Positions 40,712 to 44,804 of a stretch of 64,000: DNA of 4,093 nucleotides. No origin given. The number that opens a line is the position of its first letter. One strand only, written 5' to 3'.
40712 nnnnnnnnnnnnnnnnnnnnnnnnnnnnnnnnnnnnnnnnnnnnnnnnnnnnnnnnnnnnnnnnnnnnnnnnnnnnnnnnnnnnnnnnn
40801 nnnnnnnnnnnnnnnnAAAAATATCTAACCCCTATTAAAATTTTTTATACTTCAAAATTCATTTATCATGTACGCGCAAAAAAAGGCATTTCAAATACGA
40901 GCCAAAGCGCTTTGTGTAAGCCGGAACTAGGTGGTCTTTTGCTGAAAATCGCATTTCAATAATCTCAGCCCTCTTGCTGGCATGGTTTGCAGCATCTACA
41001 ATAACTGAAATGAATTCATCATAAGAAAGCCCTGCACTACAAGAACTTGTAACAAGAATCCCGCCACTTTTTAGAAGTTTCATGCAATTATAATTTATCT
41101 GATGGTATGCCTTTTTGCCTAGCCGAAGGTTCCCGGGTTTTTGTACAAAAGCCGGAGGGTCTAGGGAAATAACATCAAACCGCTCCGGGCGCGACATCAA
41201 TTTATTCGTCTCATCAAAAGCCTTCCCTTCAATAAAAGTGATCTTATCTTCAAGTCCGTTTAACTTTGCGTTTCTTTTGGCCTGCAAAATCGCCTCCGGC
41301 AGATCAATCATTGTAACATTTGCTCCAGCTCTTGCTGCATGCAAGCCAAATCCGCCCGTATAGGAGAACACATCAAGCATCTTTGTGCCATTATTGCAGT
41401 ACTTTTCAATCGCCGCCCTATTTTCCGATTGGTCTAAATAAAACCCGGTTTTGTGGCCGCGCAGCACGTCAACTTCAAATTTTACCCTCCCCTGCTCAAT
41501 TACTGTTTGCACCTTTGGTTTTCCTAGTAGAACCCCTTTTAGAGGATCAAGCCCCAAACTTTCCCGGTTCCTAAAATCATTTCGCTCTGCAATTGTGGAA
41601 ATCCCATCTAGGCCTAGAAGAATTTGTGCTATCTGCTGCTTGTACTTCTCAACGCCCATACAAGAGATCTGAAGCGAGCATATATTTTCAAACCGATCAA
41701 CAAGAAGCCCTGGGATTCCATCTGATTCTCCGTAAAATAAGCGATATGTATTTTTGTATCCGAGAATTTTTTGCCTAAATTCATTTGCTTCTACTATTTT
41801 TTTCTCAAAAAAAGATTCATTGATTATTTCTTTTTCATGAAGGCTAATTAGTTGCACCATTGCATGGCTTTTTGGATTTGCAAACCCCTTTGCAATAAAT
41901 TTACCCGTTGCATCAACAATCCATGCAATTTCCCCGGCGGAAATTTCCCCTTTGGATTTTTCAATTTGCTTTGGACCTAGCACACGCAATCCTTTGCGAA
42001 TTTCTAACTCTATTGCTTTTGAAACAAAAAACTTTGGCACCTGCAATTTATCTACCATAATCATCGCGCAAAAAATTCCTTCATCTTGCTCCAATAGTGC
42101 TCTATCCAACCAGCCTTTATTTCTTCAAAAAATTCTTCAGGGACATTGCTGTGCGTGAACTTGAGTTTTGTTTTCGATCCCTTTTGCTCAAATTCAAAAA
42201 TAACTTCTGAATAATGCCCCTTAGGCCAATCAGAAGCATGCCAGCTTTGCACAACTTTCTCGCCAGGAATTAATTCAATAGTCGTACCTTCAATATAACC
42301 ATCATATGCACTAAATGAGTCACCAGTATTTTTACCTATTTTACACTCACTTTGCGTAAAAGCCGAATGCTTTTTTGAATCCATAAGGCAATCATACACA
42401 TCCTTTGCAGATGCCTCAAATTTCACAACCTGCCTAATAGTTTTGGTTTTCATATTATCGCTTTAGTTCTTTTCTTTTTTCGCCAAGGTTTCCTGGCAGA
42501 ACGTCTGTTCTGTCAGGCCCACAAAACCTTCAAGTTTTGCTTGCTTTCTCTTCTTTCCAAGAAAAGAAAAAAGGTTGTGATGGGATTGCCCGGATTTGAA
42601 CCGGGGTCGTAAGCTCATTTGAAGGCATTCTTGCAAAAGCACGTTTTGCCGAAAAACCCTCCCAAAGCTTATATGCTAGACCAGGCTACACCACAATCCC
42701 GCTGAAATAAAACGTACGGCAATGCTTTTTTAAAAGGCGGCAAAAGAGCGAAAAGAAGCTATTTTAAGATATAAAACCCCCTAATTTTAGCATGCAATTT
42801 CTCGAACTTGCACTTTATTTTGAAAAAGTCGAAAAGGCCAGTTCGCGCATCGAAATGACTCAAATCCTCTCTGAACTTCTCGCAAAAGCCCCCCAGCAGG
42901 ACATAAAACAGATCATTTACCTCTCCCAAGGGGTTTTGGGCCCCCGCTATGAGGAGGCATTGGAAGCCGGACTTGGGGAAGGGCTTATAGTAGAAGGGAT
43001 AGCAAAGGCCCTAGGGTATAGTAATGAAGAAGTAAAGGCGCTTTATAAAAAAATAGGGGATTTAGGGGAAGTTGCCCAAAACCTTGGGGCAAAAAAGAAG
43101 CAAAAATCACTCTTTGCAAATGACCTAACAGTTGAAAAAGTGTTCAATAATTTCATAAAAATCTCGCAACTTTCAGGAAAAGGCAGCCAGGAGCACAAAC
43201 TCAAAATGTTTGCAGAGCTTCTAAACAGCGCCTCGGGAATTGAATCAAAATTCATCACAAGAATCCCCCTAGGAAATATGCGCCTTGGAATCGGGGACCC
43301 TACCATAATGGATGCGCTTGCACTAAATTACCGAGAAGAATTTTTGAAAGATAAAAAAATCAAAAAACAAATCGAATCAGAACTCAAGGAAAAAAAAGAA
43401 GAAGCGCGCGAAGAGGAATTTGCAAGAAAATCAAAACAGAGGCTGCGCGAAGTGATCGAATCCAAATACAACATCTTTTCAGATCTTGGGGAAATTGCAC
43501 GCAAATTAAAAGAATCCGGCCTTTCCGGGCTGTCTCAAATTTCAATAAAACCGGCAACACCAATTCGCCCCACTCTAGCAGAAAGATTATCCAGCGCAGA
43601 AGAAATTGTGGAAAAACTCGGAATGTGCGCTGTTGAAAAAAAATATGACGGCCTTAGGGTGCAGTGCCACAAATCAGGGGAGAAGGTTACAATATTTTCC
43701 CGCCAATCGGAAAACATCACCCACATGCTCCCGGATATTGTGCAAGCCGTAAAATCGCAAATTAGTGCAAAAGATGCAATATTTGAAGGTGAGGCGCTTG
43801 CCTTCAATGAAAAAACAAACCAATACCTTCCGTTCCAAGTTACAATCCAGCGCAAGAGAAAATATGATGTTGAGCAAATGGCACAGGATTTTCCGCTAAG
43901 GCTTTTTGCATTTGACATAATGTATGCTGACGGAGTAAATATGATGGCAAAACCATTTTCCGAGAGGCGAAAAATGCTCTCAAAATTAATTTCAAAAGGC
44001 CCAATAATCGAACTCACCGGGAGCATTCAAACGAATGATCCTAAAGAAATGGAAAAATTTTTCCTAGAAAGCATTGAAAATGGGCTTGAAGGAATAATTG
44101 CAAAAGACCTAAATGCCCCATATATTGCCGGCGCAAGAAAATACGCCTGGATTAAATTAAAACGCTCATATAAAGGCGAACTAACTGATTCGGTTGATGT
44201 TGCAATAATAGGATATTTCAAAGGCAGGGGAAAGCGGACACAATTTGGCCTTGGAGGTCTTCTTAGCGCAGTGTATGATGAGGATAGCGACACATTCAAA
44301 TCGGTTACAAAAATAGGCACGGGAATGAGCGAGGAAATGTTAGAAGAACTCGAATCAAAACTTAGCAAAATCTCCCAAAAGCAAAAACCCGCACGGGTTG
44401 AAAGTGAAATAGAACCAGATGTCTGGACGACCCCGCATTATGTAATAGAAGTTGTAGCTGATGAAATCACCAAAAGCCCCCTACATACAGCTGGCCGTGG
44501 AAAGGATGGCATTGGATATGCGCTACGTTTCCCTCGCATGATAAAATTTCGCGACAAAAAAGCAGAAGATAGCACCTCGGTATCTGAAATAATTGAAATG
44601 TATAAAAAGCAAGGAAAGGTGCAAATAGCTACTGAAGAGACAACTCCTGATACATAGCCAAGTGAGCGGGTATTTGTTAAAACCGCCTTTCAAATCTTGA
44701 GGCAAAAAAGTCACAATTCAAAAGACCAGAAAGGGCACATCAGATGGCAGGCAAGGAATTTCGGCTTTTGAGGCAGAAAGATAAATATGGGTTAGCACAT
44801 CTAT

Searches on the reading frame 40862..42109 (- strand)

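Call 84: search_protein_families(library=pfam, proteins=[window:40862-42109:-], max_evalue=0.001)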
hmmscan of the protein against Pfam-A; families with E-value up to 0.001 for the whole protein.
window:40862-42109:- (416 aa): 7 families
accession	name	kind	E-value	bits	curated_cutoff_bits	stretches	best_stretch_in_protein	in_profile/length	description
PF10672.15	Methyltrans_SAM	-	1.3e-16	61.1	27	1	193-369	77-251/286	S-adenosylmethionine-dependent methyltransferase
PF13847.12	Methyltransf_31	-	3.6e-09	36.9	27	1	240-365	3-117/145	Methyltransferase domain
PF09445.16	Methyltransf_15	-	6e-08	32.9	22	1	242-319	2-80/165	RNA cap guanine-N2 methyltransferase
PF03602.21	Cons_hypoth95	-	1.2e-07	32.1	24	1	240-319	41-122/182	Conserved hypothetical protein 95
PF17785.7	PUA_3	-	1.3e-07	31.7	22.6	1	34-89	8-63/64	PUA-like domain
PF02475.24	TRM5-TYW2_MTfase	-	3.1e-06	27.7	28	1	208-297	7-96/164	TRM5/TYW2 methyltransferase domain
PF01472.26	PUA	-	1.2e-05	25.6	24.8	1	43-96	18-71/74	PUA domain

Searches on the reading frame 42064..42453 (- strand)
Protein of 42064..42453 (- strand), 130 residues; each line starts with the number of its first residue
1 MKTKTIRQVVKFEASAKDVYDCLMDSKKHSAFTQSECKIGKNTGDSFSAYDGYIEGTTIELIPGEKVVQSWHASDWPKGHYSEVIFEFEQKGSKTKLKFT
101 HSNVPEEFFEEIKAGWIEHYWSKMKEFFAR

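Call 84: search_protein_families(library=pfam, proteins=[window:42064-42453:-], max_evalue=0.001)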
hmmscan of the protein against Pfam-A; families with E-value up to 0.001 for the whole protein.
window:42064-42453:- (130 aa): 1 family
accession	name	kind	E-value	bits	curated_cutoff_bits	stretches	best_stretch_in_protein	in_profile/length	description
PF08327.17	AHSA1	-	1.7e-19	70.7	22.1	1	14-128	2-124/125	Activator of Hsp90 ATPase homolog 1-like protein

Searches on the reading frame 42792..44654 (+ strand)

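Call 84: search_protein_families(library=pfam, proteins=[window:42792-44654:+], max_evalue=0.001)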
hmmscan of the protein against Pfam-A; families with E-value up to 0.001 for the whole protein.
window:42792-44654:+ (621 aa): 4 families
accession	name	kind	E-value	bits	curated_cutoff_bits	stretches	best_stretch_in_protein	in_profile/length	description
PF01068.26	DNA_ligase_A_M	-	1.8e-55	188.3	26.2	1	260-457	1-204/204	ATP dependent DNA ligase domain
PF04675.19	DNA_ligase_A_N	-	2.4e-43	148.8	24.6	1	3-177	2-174/174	DNA ligase N terminus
PF04679.21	DNA_ligase_A_C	-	1.8e-19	70.4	27.5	1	486-590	4-94/94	ATP dependent DNA ligase C terminal region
PF09414.15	RNA_ligase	-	0.00029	21.5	27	1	280-456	4-170/171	RNA ligase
